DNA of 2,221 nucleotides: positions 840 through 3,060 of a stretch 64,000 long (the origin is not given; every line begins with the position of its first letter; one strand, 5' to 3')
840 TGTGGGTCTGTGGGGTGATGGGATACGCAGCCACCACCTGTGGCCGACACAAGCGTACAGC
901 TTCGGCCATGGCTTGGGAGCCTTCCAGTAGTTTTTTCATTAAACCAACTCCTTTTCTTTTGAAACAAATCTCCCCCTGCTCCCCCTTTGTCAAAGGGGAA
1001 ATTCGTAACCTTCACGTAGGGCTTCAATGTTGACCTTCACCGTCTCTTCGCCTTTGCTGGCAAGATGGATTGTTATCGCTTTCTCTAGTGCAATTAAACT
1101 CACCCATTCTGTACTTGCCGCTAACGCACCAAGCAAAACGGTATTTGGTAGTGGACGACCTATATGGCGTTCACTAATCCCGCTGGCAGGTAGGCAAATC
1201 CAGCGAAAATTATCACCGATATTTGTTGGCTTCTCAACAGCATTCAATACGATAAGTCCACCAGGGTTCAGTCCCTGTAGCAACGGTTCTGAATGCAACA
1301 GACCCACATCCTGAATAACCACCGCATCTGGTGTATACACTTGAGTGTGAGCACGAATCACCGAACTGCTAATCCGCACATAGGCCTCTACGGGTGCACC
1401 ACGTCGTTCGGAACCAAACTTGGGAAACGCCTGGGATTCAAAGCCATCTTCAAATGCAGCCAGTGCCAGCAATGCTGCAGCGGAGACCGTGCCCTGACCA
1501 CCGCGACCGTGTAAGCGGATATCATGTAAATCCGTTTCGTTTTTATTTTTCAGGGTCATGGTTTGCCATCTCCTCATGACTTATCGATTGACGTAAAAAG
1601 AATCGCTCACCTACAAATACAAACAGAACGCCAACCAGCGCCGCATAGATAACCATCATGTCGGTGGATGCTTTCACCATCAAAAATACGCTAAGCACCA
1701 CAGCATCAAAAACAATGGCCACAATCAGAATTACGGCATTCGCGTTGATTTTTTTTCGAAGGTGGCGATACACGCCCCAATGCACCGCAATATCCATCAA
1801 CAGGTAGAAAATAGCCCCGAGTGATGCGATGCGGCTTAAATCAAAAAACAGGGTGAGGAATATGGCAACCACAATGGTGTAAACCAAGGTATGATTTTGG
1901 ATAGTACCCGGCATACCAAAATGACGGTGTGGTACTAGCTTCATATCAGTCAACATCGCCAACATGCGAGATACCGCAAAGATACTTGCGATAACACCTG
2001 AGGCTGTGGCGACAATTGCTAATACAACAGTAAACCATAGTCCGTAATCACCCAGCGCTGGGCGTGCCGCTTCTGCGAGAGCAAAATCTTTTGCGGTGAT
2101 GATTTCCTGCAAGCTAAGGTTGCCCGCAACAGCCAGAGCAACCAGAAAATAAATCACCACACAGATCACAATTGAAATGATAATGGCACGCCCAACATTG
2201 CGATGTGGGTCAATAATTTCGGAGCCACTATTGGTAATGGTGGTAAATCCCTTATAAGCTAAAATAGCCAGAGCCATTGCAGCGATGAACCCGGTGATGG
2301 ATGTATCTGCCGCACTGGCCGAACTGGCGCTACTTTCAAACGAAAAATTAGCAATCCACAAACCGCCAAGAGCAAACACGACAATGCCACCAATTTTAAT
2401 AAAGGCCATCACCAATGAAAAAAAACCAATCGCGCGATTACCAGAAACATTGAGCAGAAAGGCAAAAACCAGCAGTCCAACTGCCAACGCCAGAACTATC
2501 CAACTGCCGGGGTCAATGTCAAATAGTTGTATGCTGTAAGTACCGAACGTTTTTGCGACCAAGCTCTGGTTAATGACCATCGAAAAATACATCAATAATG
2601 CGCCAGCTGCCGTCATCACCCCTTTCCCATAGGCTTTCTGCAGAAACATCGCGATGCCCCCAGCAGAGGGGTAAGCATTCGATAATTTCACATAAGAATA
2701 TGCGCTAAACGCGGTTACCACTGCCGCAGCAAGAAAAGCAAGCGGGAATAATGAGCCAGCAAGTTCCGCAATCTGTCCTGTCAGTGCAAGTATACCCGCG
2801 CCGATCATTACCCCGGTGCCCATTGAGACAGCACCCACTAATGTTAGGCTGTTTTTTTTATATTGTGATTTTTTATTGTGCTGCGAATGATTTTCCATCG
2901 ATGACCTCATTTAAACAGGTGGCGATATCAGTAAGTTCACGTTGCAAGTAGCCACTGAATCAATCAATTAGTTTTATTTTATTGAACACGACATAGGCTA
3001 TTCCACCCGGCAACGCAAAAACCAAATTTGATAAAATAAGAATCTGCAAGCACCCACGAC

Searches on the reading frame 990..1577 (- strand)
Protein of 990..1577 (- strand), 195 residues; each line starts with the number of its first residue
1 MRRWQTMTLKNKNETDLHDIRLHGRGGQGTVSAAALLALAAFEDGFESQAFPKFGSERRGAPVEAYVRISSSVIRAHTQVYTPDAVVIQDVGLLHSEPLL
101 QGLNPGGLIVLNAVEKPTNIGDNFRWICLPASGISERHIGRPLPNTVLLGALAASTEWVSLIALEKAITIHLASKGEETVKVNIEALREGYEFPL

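Call 27: search_protein_families(library=pfam, proteins=[window:990-1577:-], max_evalue=0.00001)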
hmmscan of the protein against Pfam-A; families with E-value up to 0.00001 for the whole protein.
window:990-1577:- (195 aa): 1 family
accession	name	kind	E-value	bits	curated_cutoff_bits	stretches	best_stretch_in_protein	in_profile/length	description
PF01558.24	POR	-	1.2e-38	133.4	27.4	1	26-192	1-173/173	Pyruvate ferredoxin/flavodoxin oxidoreductase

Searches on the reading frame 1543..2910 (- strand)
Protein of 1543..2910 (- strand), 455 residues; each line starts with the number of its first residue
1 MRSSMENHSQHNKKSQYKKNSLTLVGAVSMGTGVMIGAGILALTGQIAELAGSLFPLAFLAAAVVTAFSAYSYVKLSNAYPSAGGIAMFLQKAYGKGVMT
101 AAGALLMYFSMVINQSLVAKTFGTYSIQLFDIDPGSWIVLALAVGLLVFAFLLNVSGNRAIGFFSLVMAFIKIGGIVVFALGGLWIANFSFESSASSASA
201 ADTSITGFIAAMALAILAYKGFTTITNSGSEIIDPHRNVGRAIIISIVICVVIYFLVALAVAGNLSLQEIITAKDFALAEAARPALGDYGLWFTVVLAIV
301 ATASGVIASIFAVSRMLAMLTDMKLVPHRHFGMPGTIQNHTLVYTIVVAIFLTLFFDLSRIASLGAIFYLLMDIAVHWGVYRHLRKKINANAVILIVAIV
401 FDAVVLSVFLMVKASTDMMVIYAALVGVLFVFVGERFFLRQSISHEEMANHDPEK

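Call 27: search_protein_families(library=pfam, proteins=[window:1543-2910:-], max_evalue=0.00001)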
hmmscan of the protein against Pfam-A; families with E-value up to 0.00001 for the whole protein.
window:1543-2910:- (455 aa): 2 families
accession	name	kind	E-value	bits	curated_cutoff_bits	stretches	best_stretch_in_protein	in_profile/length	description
PF13520.12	AA_permease_2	-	4.5e-32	112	27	1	22-429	1-426/427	Amino acid permease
PF00324.27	AA_permease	-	1e-17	64.4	24.6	1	27-376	2-364/470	Amino acid permease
